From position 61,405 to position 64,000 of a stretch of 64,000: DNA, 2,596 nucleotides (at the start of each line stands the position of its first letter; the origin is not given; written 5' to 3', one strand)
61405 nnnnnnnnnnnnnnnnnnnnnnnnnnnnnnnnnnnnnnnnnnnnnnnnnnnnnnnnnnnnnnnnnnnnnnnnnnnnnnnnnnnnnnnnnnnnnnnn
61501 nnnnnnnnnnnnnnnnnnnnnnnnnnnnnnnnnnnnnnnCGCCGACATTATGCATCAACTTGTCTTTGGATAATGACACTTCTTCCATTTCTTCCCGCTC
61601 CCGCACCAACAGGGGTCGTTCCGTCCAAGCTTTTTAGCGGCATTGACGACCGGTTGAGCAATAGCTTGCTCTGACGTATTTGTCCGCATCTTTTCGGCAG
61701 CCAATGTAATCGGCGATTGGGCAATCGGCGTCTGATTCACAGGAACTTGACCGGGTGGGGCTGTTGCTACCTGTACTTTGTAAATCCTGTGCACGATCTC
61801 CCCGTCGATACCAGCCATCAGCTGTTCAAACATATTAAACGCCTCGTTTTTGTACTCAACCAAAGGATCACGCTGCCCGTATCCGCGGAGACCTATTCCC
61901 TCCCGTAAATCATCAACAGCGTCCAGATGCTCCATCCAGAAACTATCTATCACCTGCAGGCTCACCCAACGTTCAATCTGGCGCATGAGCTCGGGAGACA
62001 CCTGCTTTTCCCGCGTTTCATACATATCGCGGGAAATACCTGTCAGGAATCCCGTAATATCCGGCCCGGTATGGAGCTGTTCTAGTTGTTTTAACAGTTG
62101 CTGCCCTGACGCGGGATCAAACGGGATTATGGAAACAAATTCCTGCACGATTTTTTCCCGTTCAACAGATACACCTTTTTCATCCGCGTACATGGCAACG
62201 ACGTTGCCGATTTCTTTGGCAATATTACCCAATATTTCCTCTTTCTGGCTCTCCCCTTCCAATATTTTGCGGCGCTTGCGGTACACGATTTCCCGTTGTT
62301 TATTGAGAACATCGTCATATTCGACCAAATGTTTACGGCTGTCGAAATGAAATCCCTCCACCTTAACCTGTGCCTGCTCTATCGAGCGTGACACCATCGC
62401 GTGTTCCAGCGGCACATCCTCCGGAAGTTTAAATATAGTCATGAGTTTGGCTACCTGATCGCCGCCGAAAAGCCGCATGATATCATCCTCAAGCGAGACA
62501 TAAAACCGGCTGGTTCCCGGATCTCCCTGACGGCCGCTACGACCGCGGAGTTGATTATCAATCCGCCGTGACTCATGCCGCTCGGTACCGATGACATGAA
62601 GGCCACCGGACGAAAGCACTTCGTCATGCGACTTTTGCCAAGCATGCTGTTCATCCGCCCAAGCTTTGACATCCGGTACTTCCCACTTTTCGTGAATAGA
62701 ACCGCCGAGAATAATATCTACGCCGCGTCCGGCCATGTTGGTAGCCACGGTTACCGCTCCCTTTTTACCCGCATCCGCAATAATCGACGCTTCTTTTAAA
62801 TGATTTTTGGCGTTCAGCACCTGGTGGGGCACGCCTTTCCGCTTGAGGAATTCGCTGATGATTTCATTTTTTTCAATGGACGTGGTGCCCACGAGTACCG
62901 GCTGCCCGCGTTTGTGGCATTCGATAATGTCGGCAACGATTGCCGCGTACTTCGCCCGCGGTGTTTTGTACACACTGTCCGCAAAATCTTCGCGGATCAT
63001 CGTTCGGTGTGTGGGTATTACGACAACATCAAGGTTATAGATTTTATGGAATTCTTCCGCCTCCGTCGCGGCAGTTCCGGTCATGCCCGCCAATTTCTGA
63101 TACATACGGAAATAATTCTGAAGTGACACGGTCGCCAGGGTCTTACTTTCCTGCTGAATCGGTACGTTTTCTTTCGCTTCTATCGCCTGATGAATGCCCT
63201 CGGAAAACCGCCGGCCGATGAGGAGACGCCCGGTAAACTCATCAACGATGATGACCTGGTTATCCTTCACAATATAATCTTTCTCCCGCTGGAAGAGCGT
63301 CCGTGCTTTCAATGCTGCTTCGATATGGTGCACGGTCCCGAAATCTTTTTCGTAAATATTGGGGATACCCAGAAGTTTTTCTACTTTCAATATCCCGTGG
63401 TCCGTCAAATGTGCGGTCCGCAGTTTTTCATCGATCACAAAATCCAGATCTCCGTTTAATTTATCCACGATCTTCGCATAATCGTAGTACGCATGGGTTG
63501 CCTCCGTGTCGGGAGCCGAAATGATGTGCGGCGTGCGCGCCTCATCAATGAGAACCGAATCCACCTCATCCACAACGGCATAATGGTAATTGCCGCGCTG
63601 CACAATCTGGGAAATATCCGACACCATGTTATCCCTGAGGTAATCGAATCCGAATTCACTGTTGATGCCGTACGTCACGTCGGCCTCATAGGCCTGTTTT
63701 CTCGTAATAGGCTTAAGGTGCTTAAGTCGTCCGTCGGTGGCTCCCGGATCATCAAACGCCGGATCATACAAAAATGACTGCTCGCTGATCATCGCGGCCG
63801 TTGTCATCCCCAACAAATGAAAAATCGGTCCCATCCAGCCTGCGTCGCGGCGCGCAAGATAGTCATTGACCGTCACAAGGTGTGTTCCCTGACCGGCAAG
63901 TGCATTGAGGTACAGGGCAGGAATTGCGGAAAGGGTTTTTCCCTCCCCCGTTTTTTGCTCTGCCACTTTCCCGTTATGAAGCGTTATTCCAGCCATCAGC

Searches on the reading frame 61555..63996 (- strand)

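Call 61: search_protein_families(library=pfam, proteins=[window:61555-63996:-], max_evalue=0.00001)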
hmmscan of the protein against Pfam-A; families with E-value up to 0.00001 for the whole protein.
window:61555-63996:- (813 aa): 5 families
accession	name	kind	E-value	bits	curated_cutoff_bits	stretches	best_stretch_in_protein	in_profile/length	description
PF21090.3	P-loop_SecA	-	1.1e-86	290.2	27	1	333-527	2-205/205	SecA P-loop domain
PF07517.20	SecA_DEAD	-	1.3e-85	287.6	24.6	1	1-317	84-290/290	SecA DEAD-like domain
PF07516.18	SecA_SW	-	3.2e-61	207.3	26.7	1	529-742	1-200/200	SecA Wing and Scaffold domain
PF01043.26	SecA_PP_bind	-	1.1e-36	126.1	23.5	1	166-273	2-110/110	SecA preprotein cross-linking domain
PF02810.21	SEC-C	-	1.1e-09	38.3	20.4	1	792-810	1-19/19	SEC-C motif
